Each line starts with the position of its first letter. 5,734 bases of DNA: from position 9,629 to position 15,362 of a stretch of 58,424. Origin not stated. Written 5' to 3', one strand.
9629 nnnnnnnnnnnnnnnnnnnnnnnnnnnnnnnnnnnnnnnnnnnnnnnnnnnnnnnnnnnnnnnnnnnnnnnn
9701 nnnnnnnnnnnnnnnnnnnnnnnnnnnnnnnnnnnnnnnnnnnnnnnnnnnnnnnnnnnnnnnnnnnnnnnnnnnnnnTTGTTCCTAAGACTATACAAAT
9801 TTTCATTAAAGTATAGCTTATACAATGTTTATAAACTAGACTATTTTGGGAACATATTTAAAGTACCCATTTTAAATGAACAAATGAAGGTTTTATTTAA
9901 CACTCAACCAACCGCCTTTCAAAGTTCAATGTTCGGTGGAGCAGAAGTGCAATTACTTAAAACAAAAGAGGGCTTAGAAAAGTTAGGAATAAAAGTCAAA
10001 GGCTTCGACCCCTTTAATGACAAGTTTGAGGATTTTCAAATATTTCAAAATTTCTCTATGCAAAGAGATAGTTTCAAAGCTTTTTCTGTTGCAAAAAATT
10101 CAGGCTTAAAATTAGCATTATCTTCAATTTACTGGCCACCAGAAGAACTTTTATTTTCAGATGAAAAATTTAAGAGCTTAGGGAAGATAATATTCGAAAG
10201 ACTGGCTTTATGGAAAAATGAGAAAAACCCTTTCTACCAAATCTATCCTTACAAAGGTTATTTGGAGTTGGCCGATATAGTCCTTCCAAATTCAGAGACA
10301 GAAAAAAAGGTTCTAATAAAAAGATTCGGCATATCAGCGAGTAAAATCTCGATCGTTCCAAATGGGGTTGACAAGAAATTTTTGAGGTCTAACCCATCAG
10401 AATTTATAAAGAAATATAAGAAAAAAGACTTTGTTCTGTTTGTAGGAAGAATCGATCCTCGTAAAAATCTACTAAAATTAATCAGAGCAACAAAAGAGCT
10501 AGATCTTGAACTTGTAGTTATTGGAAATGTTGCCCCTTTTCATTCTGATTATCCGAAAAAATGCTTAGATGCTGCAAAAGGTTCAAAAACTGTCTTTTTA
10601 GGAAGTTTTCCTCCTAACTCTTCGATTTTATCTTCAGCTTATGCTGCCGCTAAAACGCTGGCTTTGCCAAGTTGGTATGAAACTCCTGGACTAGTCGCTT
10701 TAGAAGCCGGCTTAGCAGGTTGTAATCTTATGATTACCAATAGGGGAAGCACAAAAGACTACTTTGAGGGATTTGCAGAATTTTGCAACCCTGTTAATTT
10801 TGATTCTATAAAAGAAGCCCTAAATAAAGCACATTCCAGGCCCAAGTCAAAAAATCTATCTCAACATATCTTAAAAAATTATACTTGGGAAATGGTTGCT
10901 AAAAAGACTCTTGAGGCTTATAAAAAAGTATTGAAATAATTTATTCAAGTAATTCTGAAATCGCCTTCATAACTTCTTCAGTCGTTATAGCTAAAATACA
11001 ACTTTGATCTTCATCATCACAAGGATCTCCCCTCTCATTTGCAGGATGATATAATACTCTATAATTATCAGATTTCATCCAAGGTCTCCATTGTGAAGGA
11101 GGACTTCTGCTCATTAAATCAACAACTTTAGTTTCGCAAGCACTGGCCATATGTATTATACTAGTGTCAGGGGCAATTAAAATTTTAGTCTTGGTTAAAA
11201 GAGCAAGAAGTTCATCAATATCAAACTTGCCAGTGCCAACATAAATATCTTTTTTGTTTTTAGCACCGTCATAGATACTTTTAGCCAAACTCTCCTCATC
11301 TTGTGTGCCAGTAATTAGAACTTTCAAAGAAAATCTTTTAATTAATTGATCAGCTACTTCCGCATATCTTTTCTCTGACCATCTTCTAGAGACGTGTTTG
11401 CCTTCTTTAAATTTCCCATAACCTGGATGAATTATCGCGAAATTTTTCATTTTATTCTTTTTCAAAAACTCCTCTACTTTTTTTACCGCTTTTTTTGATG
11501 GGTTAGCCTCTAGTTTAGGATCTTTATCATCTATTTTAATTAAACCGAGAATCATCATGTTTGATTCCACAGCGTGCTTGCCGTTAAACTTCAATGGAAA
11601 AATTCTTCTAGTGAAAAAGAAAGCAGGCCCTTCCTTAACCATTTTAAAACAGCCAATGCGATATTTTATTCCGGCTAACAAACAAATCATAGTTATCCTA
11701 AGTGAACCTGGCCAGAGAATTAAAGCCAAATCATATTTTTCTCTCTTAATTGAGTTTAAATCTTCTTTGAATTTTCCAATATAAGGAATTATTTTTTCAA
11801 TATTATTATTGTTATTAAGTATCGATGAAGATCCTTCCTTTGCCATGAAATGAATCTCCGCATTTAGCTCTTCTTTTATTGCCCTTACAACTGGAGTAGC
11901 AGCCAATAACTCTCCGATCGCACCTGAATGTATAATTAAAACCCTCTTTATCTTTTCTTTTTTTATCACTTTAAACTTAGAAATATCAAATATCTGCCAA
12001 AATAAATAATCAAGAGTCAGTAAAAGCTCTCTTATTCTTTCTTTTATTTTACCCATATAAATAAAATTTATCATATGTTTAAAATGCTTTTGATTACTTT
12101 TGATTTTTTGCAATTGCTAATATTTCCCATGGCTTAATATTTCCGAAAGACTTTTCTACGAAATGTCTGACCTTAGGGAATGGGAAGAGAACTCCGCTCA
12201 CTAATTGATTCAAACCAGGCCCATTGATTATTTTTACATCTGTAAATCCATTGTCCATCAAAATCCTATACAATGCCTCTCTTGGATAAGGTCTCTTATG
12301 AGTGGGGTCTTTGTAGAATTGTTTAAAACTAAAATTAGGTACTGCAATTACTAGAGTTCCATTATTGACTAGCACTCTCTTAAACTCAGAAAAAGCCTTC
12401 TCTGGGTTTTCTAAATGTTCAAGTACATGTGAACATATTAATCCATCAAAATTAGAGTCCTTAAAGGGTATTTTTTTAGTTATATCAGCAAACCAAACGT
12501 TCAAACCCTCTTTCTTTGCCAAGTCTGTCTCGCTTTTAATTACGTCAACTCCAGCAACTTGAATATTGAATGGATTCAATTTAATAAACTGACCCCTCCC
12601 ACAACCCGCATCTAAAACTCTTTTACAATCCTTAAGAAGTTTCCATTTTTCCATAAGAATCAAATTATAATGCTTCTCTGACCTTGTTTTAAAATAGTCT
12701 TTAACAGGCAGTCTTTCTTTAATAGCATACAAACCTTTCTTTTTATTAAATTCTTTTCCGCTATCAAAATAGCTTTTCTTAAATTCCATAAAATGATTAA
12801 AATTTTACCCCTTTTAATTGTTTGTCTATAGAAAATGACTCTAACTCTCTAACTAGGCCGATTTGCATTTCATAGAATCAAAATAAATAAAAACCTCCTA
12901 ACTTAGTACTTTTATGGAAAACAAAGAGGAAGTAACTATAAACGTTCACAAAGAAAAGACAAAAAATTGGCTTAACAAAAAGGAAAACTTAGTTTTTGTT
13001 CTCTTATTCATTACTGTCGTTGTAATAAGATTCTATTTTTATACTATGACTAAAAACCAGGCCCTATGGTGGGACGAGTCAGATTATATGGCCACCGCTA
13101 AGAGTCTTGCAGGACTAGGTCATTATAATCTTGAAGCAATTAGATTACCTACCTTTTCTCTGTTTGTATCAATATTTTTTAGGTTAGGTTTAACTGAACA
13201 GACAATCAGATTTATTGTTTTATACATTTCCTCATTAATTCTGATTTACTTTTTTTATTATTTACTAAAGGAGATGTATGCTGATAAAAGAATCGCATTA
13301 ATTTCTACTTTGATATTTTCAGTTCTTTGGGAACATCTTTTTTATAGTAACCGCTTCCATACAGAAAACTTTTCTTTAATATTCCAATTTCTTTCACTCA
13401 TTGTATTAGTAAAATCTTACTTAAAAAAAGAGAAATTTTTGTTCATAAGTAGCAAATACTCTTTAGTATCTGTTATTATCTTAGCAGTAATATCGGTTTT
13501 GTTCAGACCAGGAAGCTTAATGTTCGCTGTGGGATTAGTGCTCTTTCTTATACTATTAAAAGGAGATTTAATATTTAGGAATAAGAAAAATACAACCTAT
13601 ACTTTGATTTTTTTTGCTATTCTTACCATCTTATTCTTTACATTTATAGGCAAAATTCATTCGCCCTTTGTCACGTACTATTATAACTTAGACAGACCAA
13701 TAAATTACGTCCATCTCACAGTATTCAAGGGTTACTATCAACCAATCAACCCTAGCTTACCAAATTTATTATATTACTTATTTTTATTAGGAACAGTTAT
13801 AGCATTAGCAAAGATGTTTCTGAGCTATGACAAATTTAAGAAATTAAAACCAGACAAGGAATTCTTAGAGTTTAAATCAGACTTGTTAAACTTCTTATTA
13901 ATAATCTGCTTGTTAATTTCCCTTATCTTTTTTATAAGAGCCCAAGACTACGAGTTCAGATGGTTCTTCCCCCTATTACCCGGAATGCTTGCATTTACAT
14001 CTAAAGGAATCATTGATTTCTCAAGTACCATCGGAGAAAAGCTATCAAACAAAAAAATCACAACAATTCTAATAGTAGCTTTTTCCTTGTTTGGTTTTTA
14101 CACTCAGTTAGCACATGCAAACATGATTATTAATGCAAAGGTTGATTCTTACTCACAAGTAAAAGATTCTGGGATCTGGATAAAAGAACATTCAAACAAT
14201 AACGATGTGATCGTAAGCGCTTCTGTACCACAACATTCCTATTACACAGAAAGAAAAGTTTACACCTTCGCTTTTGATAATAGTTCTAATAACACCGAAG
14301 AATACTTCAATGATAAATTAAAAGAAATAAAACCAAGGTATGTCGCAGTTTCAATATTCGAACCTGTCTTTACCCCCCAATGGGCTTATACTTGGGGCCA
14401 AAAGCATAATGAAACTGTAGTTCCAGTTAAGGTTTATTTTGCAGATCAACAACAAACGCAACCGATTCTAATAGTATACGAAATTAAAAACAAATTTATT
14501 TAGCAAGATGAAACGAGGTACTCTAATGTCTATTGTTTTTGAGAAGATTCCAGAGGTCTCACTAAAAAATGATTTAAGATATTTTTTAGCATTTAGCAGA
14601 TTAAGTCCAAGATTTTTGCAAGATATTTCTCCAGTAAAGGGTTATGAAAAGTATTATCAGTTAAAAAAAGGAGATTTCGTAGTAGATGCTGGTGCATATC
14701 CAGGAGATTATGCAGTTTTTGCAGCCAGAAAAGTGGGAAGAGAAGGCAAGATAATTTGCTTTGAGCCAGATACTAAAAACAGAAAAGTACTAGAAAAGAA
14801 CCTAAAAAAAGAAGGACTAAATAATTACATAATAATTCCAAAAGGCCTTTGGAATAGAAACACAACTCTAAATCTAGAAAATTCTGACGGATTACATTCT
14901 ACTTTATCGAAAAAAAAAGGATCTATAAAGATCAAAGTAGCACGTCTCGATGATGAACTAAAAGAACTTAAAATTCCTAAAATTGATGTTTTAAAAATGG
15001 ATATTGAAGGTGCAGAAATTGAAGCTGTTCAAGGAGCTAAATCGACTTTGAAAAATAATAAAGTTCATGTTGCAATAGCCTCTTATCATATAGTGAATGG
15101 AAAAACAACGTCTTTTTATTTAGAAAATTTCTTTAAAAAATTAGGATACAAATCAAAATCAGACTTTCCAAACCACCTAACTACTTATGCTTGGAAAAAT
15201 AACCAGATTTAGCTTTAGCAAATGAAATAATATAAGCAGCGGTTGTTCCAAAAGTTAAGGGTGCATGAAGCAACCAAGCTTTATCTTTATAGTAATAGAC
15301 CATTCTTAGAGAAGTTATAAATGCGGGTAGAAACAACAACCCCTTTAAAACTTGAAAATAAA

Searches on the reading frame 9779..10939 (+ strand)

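Call 90: search_protein_families(library=pfam, proteins=[window:9779-10939:+], max_evalue=0.0001)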
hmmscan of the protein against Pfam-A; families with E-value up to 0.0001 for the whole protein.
window:9779-10939:+ (386 aa): 4 families
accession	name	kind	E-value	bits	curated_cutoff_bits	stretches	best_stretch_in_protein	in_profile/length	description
PF00534.26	Glycos_transf_1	-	2.8e-16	60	26.4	1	210-357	9-161/172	Glycosyl transferases group 1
PF13692.12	Glyco_trans_1_4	-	1.1e-09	39.1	27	1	219-329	4-115/142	Glycosyl transferases group 1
PF13439.12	Glyco_transf_4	-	2.4e-09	37.9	28.5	1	154-199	123-168/170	Glycosyltransferase Family 4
PF20706.3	GT4-conflict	-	1e-05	25.2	26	0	214-320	195-311/385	Family 4 Glycosyltransferase in conflict systems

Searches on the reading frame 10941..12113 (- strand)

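Call 90: search_protein_families(library=pfam, proteins=[window:10941-12113:-], max_evalue=0.0001)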
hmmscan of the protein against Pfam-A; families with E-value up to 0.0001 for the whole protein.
window:10941-12113:- (390 aa): 1 family
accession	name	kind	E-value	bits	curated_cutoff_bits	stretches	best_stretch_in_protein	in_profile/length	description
PF01075.23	Glyco_transf_9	-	6.1e-23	81.8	22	1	121-351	7-226/247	Glycosyltransferase family 9 (heptosyltransferase)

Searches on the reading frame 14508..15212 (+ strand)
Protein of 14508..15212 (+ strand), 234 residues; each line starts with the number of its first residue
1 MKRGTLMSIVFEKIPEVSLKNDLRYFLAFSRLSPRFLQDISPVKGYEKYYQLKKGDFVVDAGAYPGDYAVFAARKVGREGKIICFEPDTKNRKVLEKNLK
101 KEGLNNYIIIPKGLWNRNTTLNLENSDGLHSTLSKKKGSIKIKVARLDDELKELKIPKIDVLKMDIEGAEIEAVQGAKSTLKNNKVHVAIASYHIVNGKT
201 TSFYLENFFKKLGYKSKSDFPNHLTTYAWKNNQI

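Call 5: search_protein_families(library=ncbifam, proteins=[window:14508-15212:+], max_evalue=0.001)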
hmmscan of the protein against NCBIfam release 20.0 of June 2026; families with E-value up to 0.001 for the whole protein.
window:14508-15212:+ (234 aa): 8 families
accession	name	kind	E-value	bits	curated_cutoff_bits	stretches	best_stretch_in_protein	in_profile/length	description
TIGR01444.1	fkbM_fam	subfamily_domain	1.9e-28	99.7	37.7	1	58-190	2-140/143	FkbM family methyltransferase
TIGR02469.1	CbiT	equivalog_domain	4.2e-06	27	78.3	1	51-114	16-78/124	precorrin-6Y C5,15-methyltransferase (decarboxylating) subunit CbiT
NF001556.0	PRK00377.1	equivalog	1.1e-05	25.3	238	1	51-202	37-179/198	cobalt-precorrin-6Y C(15)-methyltransferase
TIGR00438.1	rrmJ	equivalog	1.6e-05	24.5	300.15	1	47-85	25-63/188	23S rRNA (uridine(2552)-2'-O)-methyltransferase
NF008823.0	PRK11873.1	subfamily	0.0001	21.9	263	1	49-106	72-129/272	arsenite methyltransferase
TIGR00446.1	nop2p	subfamily_domain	0.00051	19.4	210.45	1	52-111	69-128/264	NOL1/NOP2/sun family putative RNA methylase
NF011494.0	PRK14902.1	equivalog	0.00078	18.3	319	0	48-108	244-303/444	16S rRNA (cytosine(967)-C(5))-methyltransferase RsmB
NF008390.0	PRK11188.1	equivalog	0.00079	19.1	269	0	51-84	48-81/209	23S rRNA (uridine(2552)-2'-O)-methyltransferase RlmE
